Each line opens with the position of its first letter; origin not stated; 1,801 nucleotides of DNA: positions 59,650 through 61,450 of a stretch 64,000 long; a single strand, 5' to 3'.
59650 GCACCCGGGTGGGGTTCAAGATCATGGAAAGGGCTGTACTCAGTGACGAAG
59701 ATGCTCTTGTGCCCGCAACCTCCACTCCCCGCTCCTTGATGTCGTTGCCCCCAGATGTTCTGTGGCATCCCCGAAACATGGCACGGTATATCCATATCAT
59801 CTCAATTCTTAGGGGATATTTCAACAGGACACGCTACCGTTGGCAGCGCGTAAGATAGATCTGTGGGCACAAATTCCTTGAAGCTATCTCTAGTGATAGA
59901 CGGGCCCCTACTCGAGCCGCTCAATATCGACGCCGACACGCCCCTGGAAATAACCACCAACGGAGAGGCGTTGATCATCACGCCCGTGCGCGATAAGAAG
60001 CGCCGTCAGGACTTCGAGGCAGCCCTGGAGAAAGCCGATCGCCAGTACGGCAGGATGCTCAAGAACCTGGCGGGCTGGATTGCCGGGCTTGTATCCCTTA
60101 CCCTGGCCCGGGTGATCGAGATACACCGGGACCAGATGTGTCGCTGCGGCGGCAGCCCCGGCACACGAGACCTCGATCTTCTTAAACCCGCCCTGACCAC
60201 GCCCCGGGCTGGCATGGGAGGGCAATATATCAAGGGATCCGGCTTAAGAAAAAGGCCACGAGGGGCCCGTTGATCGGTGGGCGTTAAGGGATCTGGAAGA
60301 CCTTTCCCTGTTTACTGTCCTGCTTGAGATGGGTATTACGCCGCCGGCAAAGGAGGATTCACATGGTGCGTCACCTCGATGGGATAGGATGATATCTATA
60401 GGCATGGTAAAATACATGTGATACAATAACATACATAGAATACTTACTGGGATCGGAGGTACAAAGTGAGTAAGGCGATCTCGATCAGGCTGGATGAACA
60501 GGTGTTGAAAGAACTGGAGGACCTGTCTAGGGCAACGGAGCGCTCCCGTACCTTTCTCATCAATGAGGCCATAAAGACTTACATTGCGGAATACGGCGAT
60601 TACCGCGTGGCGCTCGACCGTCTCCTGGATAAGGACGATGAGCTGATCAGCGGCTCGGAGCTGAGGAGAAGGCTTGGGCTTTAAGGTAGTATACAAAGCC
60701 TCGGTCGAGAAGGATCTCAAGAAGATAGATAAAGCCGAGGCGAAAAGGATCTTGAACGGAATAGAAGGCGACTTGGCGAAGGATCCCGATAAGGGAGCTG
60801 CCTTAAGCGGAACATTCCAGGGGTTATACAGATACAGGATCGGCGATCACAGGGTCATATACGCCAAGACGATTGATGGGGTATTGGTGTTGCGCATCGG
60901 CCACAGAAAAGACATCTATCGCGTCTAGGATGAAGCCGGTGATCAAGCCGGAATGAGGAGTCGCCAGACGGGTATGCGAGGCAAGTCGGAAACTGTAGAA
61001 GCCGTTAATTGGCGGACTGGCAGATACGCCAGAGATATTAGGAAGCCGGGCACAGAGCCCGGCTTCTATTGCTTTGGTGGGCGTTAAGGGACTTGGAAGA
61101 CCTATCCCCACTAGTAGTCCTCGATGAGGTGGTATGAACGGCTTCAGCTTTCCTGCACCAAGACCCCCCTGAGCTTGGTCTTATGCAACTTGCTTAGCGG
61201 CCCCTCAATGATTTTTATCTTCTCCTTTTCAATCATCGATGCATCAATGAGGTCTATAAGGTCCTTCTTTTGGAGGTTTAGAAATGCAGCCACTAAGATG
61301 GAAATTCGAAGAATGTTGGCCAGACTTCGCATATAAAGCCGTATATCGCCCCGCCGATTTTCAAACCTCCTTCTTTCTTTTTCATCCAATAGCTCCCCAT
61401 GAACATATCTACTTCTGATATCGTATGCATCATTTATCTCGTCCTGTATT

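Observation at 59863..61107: RHH/RelE-ParE cassette bracketed by 33-bp direct repeats, inserted next to a decayed antitoxin-Doc fusion remnant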

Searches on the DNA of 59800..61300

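Call 53: search_rna_families(source=window, start=59800, end=61300, threshold=evalue, max_evalue=10)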
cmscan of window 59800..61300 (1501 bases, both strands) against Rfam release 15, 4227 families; matches with E-value up to 10: 7.
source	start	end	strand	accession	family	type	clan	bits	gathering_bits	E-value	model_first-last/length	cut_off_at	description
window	61199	61278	-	RF00054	SNORD25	Gene; snRNA; snoRNA; CD-box;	CL00049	19.2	39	0.66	1-87/87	no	Small nucleolar RNA SNORD25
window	61044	61064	-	RF02784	SorX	Gene; sRNA;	-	16.5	46.6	0.75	47-67/73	no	Singlet oxygen resistance RNA X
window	61001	61067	+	RF01670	P17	Gene; sRNA;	-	16.2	45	0.24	1-282/282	no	Pseudomonas sRNA P17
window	60557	60594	-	RF01330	CRISPR-DR16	Gene; CRISPR;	-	14.7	35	7.7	1-37/37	no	CRISPR RNA direct repeat element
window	61000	61070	+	RF02784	SorX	Gene; sRNA;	-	13.9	46.6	4.5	1-73/73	no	Singlet oxygen resistance RNA X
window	59926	60097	+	RF02237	asX3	Gene; sRNA;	-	13.1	40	8.9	1-182/182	no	Xanthomonas sRNA asX3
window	59993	60221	+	RF01953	SOX2OT_exon3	Gene; lncRNA;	-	12.2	70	0.96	1-276/276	no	SOX2 overlapping transcript exon 3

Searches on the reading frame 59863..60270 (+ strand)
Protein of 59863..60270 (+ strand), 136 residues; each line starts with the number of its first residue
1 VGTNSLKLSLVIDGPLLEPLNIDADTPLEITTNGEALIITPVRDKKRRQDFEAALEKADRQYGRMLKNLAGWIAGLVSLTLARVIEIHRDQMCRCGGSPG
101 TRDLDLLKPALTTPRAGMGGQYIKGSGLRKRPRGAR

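Call 8: search_protein_families(library=pfam, proteins=[window:59863-60270:+], max_evalue=1)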
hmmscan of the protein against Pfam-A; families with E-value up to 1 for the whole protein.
window:59863-60270:+ (136 aa): 1 family
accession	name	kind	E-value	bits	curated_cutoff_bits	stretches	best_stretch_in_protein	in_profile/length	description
PF04014.23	MazE_antitoxin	-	0.0046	17.3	24.7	1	17-46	17-47/48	Antidote-toxin recognition MazE, bacterial antitoxin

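Call 9: find_homologous_proteins(query=window:59863-60270:+, max_evalue=0.01)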
Query window:59863-60270:+ (136 aa): 29 proteins with E <= 0.01 among 62 candidates.
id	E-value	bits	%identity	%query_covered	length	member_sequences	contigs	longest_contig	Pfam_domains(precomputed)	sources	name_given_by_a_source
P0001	5.2e-80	284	99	96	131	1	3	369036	-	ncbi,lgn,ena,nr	ncbi:MAG: hypothetical protein H5T73_01420 [Actinobacteria bacterium]|nr:hypothetical protein [Actin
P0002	5.1e-25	106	86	46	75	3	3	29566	-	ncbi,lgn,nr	ncbi:MAG: AbrB/MazE/SpoVT family DNA-binding domain-containing protein [Actinobacteria bacterium]|nr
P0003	1.9e-24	104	84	46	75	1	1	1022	-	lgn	-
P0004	5.0e-24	102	83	46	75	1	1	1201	-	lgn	-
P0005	1.3e-23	101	81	46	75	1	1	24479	-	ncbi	-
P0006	2.8e-23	100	81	46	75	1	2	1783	-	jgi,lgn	-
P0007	3.6e-23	100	79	46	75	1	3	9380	-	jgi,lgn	-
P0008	4.9e-23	99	79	46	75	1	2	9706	-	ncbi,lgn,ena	-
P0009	6.8e-23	99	79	46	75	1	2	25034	-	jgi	-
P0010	6.9e-23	99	79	46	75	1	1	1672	-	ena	-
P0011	9.7e-23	98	79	46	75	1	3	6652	-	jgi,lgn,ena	-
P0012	9.7e-23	98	78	46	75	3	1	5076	-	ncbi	-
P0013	1.1e-22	98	79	46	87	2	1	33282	-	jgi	jgi:antitoxin component of MazEF toxin-antitoxin module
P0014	1.3e-22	98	78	46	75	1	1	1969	-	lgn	-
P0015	1.5e-22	98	79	46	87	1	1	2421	-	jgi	jgi:antitoxin component of MazEF toxin-antitoxin module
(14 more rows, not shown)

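Call 10: find_encoding_contigs(protein=P0002, flank=5000, max_places=6)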
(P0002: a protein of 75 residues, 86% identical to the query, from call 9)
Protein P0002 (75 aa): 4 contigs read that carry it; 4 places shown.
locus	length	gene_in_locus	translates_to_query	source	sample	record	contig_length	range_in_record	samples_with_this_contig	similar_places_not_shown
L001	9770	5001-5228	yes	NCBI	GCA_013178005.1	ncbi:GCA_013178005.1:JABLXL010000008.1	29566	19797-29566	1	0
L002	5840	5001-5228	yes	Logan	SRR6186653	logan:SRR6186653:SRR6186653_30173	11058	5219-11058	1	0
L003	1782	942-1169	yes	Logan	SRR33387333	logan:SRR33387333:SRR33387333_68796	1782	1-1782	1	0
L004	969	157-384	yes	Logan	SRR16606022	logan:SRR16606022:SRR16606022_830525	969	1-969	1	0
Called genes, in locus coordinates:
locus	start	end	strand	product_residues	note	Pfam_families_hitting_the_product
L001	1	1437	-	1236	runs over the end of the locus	PF13620:CarboxypepD_reg (weak), PF18986:DUF5719 (faint)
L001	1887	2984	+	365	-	PF09952:AbiEi_2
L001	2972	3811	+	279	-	-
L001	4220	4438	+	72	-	PF01402:RHH_1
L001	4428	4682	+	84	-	PF05016:ParE_toxin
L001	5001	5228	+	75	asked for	-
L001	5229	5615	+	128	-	PF02661:Fic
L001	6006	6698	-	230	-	PF13414:TPR_11 (faint), PF13432:TPR_16 (weak), PF13431:TPR_17 (weak), PF00515:TPR_1 (weak), PF07719:TPR_2 (weak), PF13181:TPR_8 (weak)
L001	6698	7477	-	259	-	PF01061:ABC2_membrane (weak), PF12679:ABC2_membrane_2, PF12730:ABC2_membrane_4 (weak), PF10920:DUF2705 (weak)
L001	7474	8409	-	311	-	PF00005:ABC_tran, PF13304:AAA_21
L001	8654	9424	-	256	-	-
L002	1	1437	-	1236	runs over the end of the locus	PF13620:CarboxypepD_reg (weak), PF18986:DUF5719 (faint)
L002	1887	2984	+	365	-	PF09952:AbiEi_2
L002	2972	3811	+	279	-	-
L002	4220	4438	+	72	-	PF01402:RHH_1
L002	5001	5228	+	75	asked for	-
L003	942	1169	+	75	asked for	-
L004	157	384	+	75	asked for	-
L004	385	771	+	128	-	PF02661:Fic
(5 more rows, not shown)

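Call 15: find_encoding_contigs(protein=P0001, flank=10000, max_places=4)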
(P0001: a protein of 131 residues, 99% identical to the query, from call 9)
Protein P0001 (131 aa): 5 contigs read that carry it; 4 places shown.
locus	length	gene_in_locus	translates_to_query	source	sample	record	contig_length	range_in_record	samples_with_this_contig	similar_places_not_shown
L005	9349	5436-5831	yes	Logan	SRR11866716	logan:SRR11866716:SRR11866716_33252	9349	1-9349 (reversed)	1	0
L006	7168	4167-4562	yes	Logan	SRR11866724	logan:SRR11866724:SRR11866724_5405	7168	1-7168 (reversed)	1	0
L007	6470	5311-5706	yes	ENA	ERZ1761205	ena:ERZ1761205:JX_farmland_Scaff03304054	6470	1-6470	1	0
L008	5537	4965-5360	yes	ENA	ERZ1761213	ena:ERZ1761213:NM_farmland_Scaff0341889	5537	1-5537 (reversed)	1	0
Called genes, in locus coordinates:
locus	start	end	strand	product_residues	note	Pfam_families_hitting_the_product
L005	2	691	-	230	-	?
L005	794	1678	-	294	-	PF14559:TPR_19 (faint), PF17032:Zn_ribbon_15 (faint), PF18912:DZR_2 (faint), PF13248:Zn_ribbon_3 (faint), PF24460:DUF7575 (faint), PF12773:DZR, PF13240:Zn_Ribbon_1 (weak)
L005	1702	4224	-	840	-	-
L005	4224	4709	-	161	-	-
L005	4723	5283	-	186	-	PF04893:Yip1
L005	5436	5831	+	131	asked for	-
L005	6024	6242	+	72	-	PF01402:RHH_1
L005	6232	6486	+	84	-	PF05016:ParE_toxin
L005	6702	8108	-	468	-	-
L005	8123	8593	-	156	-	PF06094:GGACT, PF13772:AIG2_2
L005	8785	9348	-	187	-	?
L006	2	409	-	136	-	?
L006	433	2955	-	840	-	-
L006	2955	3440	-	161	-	-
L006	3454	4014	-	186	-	PF04893:Yip1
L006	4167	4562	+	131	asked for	-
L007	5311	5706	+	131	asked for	-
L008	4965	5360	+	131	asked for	-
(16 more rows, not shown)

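Call 61: search_protein_families(library=ncbifam, proteins=[window:59863-60270:+, L001:5229-5612:+, L001:5001-5225:+], max_evalue=0.001)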
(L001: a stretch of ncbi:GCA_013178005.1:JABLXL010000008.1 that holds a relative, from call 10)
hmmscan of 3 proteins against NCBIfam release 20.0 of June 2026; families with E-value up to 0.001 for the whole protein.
window:59863-60270:+ (136 aa): 0 families

L001:5229-5612:+ (128 aa): 1 family
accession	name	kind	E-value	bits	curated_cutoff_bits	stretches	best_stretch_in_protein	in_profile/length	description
TIGR01550.1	DOC_P1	subfamily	7.3e-19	68.1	38.65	1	9-124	4-121/122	type II toxin-antitoxin system death-on-curing family toxin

L001:5001-5225:+ (75 aa): 2 families
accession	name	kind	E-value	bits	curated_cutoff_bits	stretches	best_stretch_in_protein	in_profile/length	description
TIGR02609.1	doc_partner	hypoth_equivalog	8.4e-06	26.1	55.9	1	5-75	3-74/74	putative addiction module antidote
NF052488.1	TAtMazEAgrob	equivalog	0.0001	22.4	130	1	3-62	5-64/87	type II toxin-antitoxin system antitoxin MazE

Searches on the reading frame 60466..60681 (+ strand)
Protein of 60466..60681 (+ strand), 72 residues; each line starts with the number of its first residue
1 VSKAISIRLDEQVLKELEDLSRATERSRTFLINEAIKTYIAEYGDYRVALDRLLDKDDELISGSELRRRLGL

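Call 8: search_protein_families(library=pfam, proteins=[window:60466-60681:+], max_evalue=1)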
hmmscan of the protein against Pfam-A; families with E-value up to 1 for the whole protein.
window:60466-60681:+ (72 aa): 4 families
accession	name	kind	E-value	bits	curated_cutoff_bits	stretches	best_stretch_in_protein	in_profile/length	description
PF01402.27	RHH_1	-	6e-07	29.6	20.5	1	5-41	2-38/39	Ribbon-helix-helix protein, copG family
PF12651.13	RHH_3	-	5.1e-05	23.6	21.6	1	5-43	5-43/44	Ribbon-helix-helix domain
PF09957.15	VapB_antitoxin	-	0.022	15.1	23.4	1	4-52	2-46/47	Bacterial antitoxin of type II TA system, VapB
PF17236.8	SU10_MCP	-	0.14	12.1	24.1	1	23-58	203-238/292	SU10 major capsid protein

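Call 60: search_protein_families(library=padloc, proteins=[window:60466-60681:+], max_evalue=0.001)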
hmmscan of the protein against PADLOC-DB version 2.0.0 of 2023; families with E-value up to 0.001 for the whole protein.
window:60466-60681:+ (72 aa): 0 families

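Call 61: search_protein_families(library=ncbifam, proteins=[window:60466-60681:+], max_evalue=0.001)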
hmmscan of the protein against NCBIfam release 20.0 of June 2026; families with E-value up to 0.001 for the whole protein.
window:60466-60681:+ (72 aa): 1 family
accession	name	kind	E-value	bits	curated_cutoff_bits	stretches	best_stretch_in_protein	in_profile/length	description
NF048017.1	antitoxin_RelB_like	equivalog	1.8e-11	44.1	50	1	8-72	1-68/70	type II toxin-antitoxin system RelB family antitoxin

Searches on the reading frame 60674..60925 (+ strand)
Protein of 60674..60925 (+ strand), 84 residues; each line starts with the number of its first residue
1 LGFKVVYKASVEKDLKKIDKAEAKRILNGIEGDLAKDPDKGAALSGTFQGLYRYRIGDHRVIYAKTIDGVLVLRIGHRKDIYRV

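Call 8: search_protein_families(library=pfam, proteins=[window:60674-60925:+], max_evalue=1)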
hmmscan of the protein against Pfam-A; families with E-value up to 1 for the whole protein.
window:60674-60925:+ (84 aa): 5 families
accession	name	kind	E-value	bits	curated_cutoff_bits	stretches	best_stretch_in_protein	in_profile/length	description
PF05016.21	ParE_toxin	-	3e-13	50.6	23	1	5-82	1-89/89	ParE toxin of type II toxin-antitoxin system, parDE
PF15781.12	ParE-like_toxin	-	0.00047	20.5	28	1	6-59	2-54/87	ParE-like toxin of type II bacterial toxin-antitoxin system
PF23571.1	GH3_M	-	0.0098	16.4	23.6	1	46-59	44-57/75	GH3 family central domain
PF06769.20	YoeB_toxin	-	0.077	13.5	27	1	18-74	15-75/80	YoeB-like toxin of bacterial type II toxin-antitoxin system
PF22686.1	Alg17C_C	-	0.11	12.7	27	1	34-50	11-27/39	Exo-oligoalginate lyase-like, C-terminal domain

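Call 60: search_protein_families(library=padloc, proteins=[window:60674-60925:+], max_evalue=0.001)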
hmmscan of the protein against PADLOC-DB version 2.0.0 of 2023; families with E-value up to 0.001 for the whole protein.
window:60674-60925:+ (84 aa): 0 families

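Call 61: search_protein_families(library=ncbifam, proteins=[window:60674-60925:+], max_evalue=0.001)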
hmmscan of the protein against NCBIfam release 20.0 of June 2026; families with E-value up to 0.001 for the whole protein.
window:60674-60925:+ (84 aa): 2 families
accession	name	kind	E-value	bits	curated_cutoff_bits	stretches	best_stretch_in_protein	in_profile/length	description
TIGR02385.1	RelE_StbE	subfamily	3.8e-06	27.3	27.9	1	4-82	1-88/88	type II toxin-antitoxin system mRNA interferase toxin, RelE/StbE family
TIGR02116.1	toxin_Txe_YoeB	equivalog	0.00032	20.8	51.8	1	7-75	1-76/80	Txe/YoeB family addiction module toxin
